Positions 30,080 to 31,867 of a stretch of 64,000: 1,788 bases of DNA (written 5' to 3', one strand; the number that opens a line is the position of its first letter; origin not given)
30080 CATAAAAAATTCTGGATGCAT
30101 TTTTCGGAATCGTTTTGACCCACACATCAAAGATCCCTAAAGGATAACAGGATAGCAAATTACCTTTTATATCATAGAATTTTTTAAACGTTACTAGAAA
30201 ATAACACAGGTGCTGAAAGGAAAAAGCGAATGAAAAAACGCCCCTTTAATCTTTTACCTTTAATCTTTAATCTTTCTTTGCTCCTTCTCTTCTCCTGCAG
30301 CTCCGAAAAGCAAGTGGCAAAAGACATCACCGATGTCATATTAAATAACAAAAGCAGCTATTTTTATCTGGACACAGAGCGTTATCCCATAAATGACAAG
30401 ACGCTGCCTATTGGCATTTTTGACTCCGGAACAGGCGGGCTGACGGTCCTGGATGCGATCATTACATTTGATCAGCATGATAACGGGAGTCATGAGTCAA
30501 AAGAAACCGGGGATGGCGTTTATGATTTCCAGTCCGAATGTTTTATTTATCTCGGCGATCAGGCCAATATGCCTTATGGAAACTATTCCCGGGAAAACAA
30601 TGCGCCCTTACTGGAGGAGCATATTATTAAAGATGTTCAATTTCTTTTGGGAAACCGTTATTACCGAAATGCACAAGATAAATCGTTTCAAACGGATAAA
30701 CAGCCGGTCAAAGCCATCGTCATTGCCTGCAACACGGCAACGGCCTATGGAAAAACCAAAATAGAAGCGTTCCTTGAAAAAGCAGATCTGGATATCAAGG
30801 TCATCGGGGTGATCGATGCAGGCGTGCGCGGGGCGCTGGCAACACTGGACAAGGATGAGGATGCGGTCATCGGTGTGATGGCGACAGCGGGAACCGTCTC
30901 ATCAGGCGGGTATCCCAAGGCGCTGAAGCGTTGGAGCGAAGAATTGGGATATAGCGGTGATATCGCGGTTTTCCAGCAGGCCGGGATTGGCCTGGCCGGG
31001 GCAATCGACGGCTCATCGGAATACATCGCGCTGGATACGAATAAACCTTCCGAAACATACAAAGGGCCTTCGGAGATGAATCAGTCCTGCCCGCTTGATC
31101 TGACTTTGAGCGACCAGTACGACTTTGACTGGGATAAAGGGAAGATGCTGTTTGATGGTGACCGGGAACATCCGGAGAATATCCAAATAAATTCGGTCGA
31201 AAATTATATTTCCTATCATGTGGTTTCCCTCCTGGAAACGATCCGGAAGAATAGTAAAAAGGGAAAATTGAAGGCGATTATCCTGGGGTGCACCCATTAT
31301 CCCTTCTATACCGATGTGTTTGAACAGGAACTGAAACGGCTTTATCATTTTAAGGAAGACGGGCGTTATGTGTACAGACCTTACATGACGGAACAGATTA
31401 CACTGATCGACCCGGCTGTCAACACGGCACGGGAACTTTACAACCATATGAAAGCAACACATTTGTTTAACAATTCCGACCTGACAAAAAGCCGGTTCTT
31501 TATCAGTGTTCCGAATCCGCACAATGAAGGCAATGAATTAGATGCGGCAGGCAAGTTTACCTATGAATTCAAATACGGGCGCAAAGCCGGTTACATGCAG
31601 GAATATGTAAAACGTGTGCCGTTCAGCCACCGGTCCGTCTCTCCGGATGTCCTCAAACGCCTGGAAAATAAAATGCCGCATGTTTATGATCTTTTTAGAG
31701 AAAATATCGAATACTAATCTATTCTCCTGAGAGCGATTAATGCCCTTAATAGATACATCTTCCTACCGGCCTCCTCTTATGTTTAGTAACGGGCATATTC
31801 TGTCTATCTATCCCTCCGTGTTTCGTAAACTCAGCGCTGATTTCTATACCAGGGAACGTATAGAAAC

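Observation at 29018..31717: Adjacent lipoprotein versions of a C26 gamma-glutamyl hydrolase and a 495-aa glutamate racemase homolog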

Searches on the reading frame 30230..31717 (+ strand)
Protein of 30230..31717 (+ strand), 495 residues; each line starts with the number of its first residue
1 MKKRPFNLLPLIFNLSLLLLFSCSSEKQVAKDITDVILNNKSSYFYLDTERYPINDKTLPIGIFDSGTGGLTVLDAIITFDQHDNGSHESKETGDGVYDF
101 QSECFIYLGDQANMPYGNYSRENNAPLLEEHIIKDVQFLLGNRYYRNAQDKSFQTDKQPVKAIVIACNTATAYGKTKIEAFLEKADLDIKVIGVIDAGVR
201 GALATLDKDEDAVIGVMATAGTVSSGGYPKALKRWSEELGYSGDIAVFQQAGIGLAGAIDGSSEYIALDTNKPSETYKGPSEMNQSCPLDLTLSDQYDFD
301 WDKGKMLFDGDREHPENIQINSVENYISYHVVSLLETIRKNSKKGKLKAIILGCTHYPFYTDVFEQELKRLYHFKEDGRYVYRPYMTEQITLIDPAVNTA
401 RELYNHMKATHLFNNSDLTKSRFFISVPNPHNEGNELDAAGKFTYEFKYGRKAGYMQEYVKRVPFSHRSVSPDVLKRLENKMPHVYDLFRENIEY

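Call 3: search_protein_families(library=pfam, proteins=[window:30230-31717:+], max_evalue=0.01)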
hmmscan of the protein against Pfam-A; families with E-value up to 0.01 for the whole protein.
window:30230-31717:+ (495 aa): 1 family
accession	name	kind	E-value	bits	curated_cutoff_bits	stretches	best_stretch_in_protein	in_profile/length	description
PF01177.27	Asp_Glu_race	-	3.3e-09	37.3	31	1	157-234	65-130/211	Asp/Glu/Hydantoin racemase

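Call 4: search_protein_families(library=ncbifam, proteins=[window:30230-31717:+], max_evalue=0.01)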
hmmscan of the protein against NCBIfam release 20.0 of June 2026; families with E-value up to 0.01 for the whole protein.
window:30230-31717:+ (495 aa): 4 families
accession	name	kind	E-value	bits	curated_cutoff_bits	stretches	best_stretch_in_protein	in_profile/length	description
TIGR00067.1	glut_race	equivalog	7e-25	87.9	146.65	2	102-238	23-132/251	glutamate racemase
NF002035.0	PRK00865.1-3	equivalog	7.9e-25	87.9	328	2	102-238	28-136/267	glutamate racemase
NF002034.1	PRK00865.1-1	equivalog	7.4e-08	31.9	408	1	156-228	58-121/260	glutamate racemase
NF052483.1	racemase_CuyB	equivalog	3e-06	27.4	190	1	158-235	70-139/225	cysteate racemase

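Call 5: find_homologous_proteins(query=window:30230-31717:+)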
Query window:30230-31717:+ (495 aa): 7473 proteins with E <= 0.001 among 8000 candidates; the best 120 are listed.
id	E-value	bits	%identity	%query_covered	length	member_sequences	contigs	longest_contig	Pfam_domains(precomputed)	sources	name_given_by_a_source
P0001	0.0e+0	1138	100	100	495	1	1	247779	PF01177.28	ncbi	-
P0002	2.7e-288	975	85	100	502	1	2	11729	PF01177.28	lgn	-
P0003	1.2e-195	669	60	97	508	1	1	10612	PF01177.28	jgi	-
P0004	2.0e-194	665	60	99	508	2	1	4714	PF01177.28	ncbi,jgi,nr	ncbi:MAG: Asp/Glu/hydantoin racemase [Calditrichaeota bacterium]|nr:Asp/Glu/hydantoin racemase [Cald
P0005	1.4e-192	659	60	97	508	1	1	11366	PF01177.28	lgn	-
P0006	6.2e-192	657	62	95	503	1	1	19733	PF01177.28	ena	-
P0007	3.5e-191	654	60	98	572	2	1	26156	PF01177.28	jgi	-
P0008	5.9e-190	650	58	99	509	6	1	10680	PF01177.28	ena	-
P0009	1.1e-189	649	58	99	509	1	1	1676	PF01177.28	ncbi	-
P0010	8.5e-188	643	60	96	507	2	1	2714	PF01177.28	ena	-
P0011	2.3e-187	642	59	95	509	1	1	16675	PF01177.28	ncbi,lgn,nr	ncbi:MAG: aspartate/glutamate racemase family protein [Phycisphaerae bacterium]|nr:aspartate/glutama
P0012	6.5e-187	640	57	96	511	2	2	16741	PF01177.28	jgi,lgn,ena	-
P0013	7.4e-187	640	58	97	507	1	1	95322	PF01177.28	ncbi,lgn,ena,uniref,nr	ncbi:MAG TPA: Asp/Glu/hydantoin racemase [Caldithrix abyssi]|uniref:Asp/Glu/hydantoin racemase n=1 T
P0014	8.4e-187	640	60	95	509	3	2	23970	PF01177.28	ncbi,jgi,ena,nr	ncbi:MAG TPA: Asp/Glu/hydantoin racemase [Caldithrix sp.]|nr:Asp/Glu/hydantoin racemase [Caldithrix 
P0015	1.1e-186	639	57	98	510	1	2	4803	PF01177.28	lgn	-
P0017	4.8e-186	637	58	96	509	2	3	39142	PF01177.28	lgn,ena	-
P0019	1.8e-185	635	59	97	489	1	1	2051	PF01177.28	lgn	-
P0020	1.4e-184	632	60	97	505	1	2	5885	PF01177.28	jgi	-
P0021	2.2e-184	632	58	95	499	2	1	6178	PF01177.28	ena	-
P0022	4.4e-184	631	58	96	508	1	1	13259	PF01177.28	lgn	-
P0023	4.9e-184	631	55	99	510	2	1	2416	PF01177.28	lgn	-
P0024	5.8e-184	630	58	96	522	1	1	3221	PF01177.28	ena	-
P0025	6.4e-184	630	59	96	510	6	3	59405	PF01177.28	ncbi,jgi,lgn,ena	-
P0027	4.1e-183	628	58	98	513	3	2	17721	PF01177.28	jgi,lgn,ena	-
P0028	1.6e-182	626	58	97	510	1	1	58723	PF01177.28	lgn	-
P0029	2.9e-182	625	58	97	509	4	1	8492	PF01177.28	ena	-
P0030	4.0e-182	624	56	97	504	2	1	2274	PF01177.28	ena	-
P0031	4.6e-182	624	58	96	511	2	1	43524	PF01177.28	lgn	-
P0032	4.7e-182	624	57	97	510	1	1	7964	PF01177.28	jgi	jgi:glutamate racemase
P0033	1.6e-181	622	57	97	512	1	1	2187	PF01177.28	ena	-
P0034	3.2e-181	621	56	96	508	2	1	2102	PF01177.28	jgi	-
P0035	4.0e-181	621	57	96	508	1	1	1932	PF01177.28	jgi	-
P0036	5.0e-181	621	56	99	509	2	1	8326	PF01177.28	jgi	jgi:glutamate racemase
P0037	3.4e-180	618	56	96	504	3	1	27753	PF01177.28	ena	-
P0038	3.9e-180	618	59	99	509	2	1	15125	PF01177.28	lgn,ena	-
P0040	5.5e-180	617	59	96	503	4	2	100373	PF01177.28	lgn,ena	-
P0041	5.5e-180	617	57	98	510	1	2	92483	PF01177.28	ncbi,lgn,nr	ncbi:MAG: Asp/Glu/hydantoin racemase [Ignavibacteriae bacterium]|nr:Asp/Glu/hydantoin racemase [Igna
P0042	1.9e-179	616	56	96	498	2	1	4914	PF01177.28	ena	-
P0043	2.3e-179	615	57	96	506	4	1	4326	PF01177.28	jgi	-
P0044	2.5e-179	615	56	97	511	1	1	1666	PF01177.28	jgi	-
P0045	3.0e-179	615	58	97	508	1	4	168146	PF01177.28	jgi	-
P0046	4.2e-179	614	56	97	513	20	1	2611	PF01177.28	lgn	-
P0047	5.1e-179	614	56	98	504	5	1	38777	PF01177.28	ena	-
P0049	6.1e-179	614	57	99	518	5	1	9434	PF01177.28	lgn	-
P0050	1.7e-178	612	55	98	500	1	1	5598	PF01177.28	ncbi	-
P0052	2.2e-178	612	58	96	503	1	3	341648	PF01177.28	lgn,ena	-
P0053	2.8e-178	612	56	99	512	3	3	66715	PF01177.28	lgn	-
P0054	3.3e-178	611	57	98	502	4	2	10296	PF01177.28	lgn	-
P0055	3.8e-178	611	55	98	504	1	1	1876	PF01177.28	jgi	-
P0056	5.9e-178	611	57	99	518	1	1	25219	PF01177.28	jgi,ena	-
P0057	7.0e-178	610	56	97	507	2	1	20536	PF01177.28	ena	-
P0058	1.0e-177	610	57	98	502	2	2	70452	PF01177.28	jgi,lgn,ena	-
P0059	1.0e-177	610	55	99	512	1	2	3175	PF01177.28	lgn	-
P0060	1.2e-177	610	58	95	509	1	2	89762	PF01177.28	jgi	jgi:glutamate racemase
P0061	2.4e-177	609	57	96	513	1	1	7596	PF01177.28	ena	-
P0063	3.1e-177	608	57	96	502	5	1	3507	PF01177.28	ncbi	-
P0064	3.7e-177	608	55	96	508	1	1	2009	PF01177.28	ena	-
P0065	4.1e-177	608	55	97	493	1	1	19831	PF01177.28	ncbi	-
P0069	1.5e-176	606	55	96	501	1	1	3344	PF01177.28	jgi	jgi:glutamate racemase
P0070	1.8e-176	606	55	98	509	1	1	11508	PF01177.28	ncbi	ncbi:MAG: hypothetical protein R6W68_05405 [Ignavibacteriaceae bacterium]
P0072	3.0e-176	605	57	96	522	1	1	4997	PF01177.28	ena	-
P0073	3.2e-176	605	55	96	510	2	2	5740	PF01177.28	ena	-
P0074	3.3e-176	605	56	97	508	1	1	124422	PF01177.28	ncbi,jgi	-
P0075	4.0e-176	605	55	97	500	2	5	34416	PF01177.28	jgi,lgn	jgi:glutamate racemase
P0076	5.1e-176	604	57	96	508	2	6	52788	PF01177.28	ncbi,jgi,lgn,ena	-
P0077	6.6e-176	604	56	97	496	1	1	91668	PF01177.28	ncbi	-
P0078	6.8e-176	604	54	98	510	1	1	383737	PF01177.28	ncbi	-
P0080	1.3e-175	603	58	96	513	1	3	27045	PF01177.28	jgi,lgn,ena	-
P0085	2.8e-175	602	56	98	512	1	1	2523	PF01177.28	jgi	-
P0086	3.2e-175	602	55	99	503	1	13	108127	PF01177.28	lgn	-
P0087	3.9e-175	601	56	96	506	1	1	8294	PF01177.28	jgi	jgi:glutamate racemase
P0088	3.9e-175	601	59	92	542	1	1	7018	PF01177.28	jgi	jgi:glutamate racemase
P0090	5.2e-175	601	56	96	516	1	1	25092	PF01177.28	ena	-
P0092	9.9e-175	600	55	97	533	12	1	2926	PF01177.28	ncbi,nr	ncbi:MAG: aspartate/glutamate racemase family protein [Sedimentisphaerales bacterium]|nr:aspartate/g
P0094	1.6e-174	599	55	96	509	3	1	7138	PF01177.28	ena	-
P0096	2.1e-174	599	56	97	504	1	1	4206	PF01177.28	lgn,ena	-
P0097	4.0e-174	598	56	96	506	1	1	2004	PF01177.28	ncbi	-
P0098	6.0e-174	597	57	96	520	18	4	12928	PF01177.28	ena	-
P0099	7.7e-174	597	56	97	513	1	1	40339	PF01177.28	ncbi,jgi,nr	ncbi:MAG: Asp/Glu/hydantoin racemase [Chlorobi bacterium]|nr:Asp/Glu/hydantoin racemase [Chlorobiota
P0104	2.9e-173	595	54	98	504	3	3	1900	PF01177.28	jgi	-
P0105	5.0e-173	594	55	98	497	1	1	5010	PF01177.28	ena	-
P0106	5.0e-173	594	56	95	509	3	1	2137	PF01177.28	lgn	-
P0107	5.3e-173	594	54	98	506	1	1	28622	PF01177.28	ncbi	ncbi:MAG: Asp/Glu/hydantoin racemase [Bacteroidota bacterium]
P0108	5.7e-173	594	56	99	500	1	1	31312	PF01177.28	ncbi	ncbi:MAG: Asp/Glu/hydantoin racemase [Candidatus Neomarinimicrobiota bacterium]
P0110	7.8e-173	594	54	98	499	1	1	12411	PF01177.28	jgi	-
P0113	6.3e-172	591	56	98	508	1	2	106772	PF01177.28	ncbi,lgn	-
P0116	2.5e-171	589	55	96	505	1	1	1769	PF01177.28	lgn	-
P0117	3.3e-171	588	54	99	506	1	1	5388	PF01177.28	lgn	-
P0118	4.6e-171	588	55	98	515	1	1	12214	PF01177.28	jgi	jgi:glutamate racemase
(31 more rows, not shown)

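Call 6: search_solved_structures(query=window:30230-31717:+, max_evalue=0.01, show_alignments=2)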
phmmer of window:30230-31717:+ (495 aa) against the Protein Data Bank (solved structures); distinct sequences matched with E-value up to 0.01: 23.
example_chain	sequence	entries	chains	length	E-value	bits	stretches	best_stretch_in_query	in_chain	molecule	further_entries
1b73_A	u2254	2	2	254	1.6e-14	56.7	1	153-235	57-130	GLUTAMATE RACEMASE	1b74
2gzm_A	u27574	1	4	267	8.1e-14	54.4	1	159-235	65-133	Glutamate racemase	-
3hfr_A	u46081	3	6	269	2.5e-13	52.8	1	153-236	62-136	Glutamate racemase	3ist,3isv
5w16_A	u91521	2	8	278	3.7e-13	52.2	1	157-232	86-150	Glutamate racemase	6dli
2jfu_A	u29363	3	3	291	4.7e-13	51.9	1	157-239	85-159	GLUTAMATE RACEMASE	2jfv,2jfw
2vvt_A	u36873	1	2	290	3.1e-11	45.9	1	157-234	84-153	GLUTAMATE RACEMASE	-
2jfo_A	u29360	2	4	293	3.2e-11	45.8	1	157-234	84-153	GLUTAMATE RACEMASE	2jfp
1zuw_A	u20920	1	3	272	4.5e-11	45.4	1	154-238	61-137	glutamate racemase 1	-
2dwu_A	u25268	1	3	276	8.5e-11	44.4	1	157-234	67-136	Glutamate racemase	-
3out_A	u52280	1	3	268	8.5e-11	44.4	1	148-234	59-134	Glutamate racemase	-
2jfq_A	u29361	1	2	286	1.2e-10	44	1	159-237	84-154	GLUTAMATE RACEMASE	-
2oho_A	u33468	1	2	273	1.9e-10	43.3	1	105-232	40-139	Glutamate Racemase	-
2ohg_A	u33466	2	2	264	2.3e-10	43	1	158-232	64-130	Glutamate racemase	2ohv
3uhf_A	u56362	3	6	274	4e-10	42.2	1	42-233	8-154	Glutamate racemase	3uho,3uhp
5ijw_A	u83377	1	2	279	1.2e-09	40.7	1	55-232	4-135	Glutamate racemase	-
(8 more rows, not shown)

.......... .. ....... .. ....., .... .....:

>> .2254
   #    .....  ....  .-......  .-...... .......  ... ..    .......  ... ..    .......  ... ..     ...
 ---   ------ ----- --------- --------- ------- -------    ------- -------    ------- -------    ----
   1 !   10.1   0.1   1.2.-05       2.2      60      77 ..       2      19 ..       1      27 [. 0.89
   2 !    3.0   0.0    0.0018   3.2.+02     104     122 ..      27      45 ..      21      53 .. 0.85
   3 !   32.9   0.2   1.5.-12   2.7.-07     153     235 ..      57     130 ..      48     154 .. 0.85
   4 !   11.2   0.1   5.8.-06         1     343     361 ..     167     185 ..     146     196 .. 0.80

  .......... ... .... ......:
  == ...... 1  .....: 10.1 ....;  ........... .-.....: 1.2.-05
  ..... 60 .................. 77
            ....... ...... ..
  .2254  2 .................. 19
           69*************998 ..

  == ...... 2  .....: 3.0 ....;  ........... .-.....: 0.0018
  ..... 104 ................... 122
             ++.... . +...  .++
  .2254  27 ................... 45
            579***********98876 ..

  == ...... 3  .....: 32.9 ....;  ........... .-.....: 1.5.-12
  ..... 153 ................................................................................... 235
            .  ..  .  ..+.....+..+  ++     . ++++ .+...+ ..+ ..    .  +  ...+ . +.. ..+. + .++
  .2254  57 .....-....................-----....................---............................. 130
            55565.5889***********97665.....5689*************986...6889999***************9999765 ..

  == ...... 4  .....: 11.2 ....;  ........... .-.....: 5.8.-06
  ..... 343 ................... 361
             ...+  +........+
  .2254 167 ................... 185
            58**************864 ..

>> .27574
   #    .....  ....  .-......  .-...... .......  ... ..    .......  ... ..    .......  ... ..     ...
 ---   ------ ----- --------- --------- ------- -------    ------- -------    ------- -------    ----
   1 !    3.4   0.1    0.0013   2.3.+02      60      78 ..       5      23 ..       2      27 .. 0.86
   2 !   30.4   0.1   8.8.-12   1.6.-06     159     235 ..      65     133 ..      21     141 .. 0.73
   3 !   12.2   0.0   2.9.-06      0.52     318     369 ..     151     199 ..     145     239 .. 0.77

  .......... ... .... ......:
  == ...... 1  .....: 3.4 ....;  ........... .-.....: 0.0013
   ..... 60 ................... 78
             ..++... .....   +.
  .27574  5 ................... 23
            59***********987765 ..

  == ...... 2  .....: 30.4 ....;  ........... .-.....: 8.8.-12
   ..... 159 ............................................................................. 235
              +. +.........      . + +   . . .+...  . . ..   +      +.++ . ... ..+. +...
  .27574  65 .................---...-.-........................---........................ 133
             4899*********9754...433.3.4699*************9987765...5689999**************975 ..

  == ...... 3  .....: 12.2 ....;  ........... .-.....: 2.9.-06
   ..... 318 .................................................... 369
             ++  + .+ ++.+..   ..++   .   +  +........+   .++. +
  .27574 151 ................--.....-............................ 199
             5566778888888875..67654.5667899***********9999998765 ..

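Call 9: find_related_loci(query=A1, collection=genome_contigs, flank=10000)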
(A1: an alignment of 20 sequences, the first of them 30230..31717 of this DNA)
Query A1 (495 aa) in genome_contigs; peptide patterns used: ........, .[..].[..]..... (x = any residue, [..] = any of these).
600 stretches matched a pattern (row limit reached: there are more); 588 encode a relative of the query (tblastn E <= 1e-3); the best 80 are kept; 80 distinct loci.
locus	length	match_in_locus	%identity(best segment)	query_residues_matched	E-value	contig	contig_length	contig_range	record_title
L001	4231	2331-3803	60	1-491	0e+0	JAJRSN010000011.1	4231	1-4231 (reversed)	MAG: Calditrichota bacterium isolate Dive96_bin1.108 k141_140923, whole genome shotgun sequence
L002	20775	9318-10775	58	11-490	0e+0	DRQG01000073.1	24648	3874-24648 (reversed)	MAG TPA_asm: Caldithrix abyssi isolate HyVt-577 HyVt-577_k145_30289, whole genome shotgun sequence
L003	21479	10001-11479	58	1-491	0e+0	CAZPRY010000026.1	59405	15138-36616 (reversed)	MAG TPA_asm: uncultured bacterium isolate SRP178699_co1_642 genome assembly, contig: NODE_426_length_59405_cov_8.946318,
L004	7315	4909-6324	60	25-492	0e+0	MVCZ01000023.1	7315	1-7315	MAG: candidate division KSB1 bacterium 4484_188 ex4484_188_scaffold_12219, whole genome shotgun sequence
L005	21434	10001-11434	56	11-488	0e+0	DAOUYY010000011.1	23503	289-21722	MAG TPA_asm: Candidatus Neomarinimicrobiota bacterium isolate CSMAG_939 CSMAG_939_k141_1330860_length_23503_cov_14.2439,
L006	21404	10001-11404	57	22-491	0e+0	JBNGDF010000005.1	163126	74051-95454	MAG: Fidelibacterota bacterium isolate E05-020 bin82.fa-5, whole genome shotgun sequence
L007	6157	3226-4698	55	13-489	0e+0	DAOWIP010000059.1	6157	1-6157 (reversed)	MAG TPA_asm: Sedimentisphaerales bacterium isolate CSMAG_2046 CSMAG_2046_k141_97575_length_6157_cov_19.0000, whole genom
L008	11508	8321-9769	55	7-491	0e+0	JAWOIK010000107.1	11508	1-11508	MAG: Ignavibacteriaceae bacterium isolate CWP5-2.bin.23 k191_1759286, whole genome shotgun sequence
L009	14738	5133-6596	56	1-488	4e-180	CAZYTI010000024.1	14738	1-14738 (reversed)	MAG TPA_asm: uncultured bacterium isolate binchicken_co97_67 genome assembly, contig: NODE_16423_length_14738_cov_3.3980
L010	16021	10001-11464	54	6-490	1e-179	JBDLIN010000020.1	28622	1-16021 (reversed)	MAG: Bacteroidota bacterium isolate MAG032 MAG032_20, whole genome shotgun sequence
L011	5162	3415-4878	54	1-490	0e+0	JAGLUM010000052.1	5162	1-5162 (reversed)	MAG: Candidatus Neomarinimicrobiota bacterium isolate RS_11_34 ZL20.bin.34.fa_52, whole genome shotgun sequence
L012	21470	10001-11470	54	2-491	5e-176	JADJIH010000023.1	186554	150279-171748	MAG: Ignavibacteriales bacterium isolate Ega_18-Q3-R5-49_MAXAC.056 tig00192225-10-1863800, whole genome shotgun sequence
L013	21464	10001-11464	53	4-491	4e-176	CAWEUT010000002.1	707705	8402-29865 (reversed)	MAG: uncultured Ignavibacteriaceae bacterium isolate MFD01299.bin.1.246 genome assembly, contig: contig_10258, whole gen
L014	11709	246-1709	55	2-491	3e-175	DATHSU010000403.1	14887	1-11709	MAG TPA_asm: Ignavibacteriaceae bacterium isolate SMAG_U16059 k141_827230, whole genome shotgun sequence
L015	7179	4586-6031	54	12-493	2e-176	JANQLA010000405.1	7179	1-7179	MAG: Melioribacteraceae bacterium isolate PL25a_bin.33 k99_1558700, whole genome shotgun sequence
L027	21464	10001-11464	54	15-490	1e-167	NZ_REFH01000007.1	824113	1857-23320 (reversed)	Flavobacterium weaverense strain DSM 19727 Ga0131138_101, whole genome shotgun sequence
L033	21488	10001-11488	52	1-491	1e-165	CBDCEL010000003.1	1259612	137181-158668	MAG: Aurantibacter sp. isolate 67e0042e-5d0c-405c-9e18-64efbbc45119 genome assembly, contig: contig_3, whole genome shot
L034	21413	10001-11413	53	22-489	3e-165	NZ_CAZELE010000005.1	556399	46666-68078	Tenacibaculum crassostreae isolate JO-1(T) TCRASSO_Contig_5, whole genome shotgun sequence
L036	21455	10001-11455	51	15-490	1e-163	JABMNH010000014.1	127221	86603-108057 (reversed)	MAG: Flavobacteriales bacterium isolate bin.539 k141_1325761, whole genome shotgun sequence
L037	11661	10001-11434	52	20-490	2e-163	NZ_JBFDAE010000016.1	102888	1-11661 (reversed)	Algibacter sp. 2305UL17-15 contig16, whole genome shotgun sequence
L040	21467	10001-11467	52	11-490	8e-163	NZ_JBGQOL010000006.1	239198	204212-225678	Flavobacterium sp. W21_SRS_FM7 NODE_6_length_239198_cov_180.338180, whole genome shotgun sequence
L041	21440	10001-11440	52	15-490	9e-163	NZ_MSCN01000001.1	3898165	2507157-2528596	Polaribacter porphyrae strain NBRC 108759 scaffold00001, whole genome shotgun sequence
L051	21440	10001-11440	52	20-490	1e-159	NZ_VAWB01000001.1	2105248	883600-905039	Hyunsoonleella aestuarii strain KCTC 23449 Scaffold1, whole genome shotgun sequence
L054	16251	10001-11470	52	15-491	1e-158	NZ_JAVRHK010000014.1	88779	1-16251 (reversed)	Autumnicola musiva strain F117 14, whole genome shotgun sequence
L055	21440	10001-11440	52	13-495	2e-158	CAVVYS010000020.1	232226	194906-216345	MAG: uncultured Bacteroidaceae bacterium isolate MFD03804.bin.2.69 genome assembly, contig: contig_56711, whole genome s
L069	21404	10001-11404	50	16-489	3e-150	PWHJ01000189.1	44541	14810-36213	MAG: Bacteroidetes bacterium isolate T1Sed10_131 T1-Sed10-C487, whole genome shotgun sequence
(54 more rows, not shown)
